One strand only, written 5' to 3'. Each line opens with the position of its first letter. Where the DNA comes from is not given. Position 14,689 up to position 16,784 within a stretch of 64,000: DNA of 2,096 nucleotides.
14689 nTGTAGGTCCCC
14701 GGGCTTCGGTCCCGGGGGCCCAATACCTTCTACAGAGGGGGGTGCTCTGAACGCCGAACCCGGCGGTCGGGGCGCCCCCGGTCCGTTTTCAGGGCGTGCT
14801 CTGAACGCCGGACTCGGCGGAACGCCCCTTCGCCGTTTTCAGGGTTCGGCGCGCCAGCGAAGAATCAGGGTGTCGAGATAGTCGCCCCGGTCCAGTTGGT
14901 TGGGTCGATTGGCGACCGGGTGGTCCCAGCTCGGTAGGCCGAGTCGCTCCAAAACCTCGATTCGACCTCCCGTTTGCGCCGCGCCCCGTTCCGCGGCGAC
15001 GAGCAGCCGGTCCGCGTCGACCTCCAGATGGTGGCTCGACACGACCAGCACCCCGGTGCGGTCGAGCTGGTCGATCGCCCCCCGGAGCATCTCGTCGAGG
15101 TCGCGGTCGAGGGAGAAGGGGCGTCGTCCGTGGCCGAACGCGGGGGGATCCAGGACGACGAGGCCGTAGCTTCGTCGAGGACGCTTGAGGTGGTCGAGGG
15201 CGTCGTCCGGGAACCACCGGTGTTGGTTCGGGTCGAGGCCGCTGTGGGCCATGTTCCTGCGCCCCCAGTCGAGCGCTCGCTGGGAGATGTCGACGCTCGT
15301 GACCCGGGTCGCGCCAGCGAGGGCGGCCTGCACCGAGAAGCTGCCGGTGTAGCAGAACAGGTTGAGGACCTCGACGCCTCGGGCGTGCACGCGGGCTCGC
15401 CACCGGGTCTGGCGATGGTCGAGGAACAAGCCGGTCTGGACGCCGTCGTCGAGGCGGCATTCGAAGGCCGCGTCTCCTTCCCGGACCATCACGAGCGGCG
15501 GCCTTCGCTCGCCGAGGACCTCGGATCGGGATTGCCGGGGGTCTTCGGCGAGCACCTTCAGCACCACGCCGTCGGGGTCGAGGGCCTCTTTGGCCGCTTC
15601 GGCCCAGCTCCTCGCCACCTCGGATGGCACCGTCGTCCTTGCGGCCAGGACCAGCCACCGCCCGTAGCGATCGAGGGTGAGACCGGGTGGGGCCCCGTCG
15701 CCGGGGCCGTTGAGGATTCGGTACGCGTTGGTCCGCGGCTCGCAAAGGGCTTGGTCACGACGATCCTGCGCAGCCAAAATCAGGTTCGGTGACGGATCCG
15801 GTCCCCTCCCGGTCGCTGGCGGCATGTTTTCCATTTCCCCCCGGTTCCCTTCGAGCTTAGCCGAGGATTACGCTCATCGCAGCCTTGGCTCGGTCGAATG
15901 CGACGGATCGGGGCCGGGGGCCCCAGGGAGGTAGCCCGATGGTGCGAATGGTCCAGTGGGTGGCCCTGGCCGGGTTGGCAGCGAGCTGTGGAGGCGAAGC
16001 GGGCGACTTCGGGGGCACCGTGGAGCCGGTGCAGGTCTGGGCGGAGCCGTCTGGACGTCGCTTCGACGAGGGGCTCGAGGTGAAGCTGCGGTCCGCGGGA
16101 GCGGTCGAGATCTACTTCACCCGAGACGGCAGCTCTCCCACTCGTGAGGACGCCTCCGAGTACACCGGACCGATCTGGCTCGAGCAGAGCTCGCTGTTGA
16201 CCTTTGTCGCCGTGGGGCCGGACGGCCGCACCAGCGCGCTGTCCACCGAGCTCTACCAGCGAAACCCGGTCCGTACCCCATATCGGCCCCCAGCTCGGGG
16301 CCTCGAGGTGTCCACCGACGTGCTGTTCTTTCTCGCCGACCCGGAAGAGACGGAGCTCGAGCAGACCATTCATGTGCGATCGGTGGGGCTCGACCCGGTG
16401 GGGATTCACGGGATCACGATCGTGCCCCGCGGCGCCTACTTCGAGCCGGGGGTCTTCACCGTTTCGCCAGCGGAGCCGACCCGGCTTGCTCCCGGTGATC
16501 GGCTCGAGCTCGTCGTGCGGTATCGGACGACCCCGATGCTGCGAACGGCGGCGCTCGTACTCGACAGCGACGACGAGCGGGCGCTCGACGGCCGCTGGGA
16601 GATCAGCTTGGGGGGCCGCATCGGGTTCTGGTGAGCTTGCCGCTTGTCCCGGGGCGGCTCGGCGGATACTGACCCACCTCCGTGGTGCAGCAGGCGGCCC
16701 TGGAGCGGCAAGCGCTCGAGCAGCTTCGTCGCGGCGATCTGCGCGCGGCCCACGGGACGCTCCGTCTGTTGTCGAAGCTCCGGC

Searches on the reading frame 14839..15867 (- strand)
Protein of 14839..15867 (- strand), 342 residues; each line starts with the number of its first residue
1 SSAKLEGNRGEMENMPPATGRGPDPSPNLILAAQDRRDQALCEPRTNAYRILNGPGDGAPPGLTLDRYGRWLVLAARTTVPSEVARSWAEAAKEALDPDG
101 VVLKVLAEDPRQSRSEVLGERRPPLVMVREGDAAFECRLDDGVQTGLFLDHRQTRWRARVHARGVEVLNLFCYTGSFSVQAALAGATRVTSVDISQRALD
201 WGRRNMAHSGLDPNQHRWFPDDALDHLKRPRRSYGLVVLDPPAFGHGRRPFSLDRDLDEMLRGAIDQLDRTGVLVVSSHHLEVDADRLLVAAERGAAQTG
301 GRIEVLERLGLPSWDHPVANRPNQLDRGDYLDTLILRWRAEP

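Call 34: search_protein_families(library=pfam, proteins=[window:14839-15867:-], max_evalue=0.001)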
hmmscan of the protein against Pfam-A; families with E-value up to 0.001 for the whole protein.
window:14839-15867:- (342 aa): 5 families
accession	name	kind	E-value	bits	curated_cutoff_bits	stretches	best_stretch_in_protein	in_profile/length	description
PF10672.15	Methyltrans_SAM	-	9.1e-22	78.1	27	1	112-298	72-258/286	S-adenosylmethionine-dependent methyltransferase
PF05175.20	MTS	-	1.8e-06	28.1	23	1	163-283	31-146/170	Methyltransferase small domain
PF03602.21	Cons_hypoth95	-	2.8e-06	27.6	24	1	162-242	40-122/182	Conserved hypothetical protein 95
PF13649.12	Methyltransf_25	-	4.4e-06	27.7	27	1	167-239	1-70/97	Methyltransferase domain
PF13847.12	Methyltransf_31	-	5.3e-05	23.4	27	1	163-282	3-115/145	Methyltransferase domain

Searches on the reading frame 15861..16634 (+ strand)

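Call 50: search_protein_families(library=pfam, proteins=[window:15861-16634:+], max_evalue=0.001)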
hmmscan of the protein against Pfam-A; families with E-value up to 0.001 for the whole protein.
window:15861-16634:+ (257 aa): 2 families
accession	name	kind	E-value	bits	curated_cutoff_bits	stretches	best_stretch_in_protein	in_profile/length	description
PF13290.12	CHB_HEX_C_1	-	5.7e-10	39.4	22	1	64-129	3-67/67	Chitobiase/beta-hexosaminidase C-terminal domain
PF13287.12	Fn3_assoc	-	6.8e-09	36.1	23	1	74-132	1-59/59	Fn3 associated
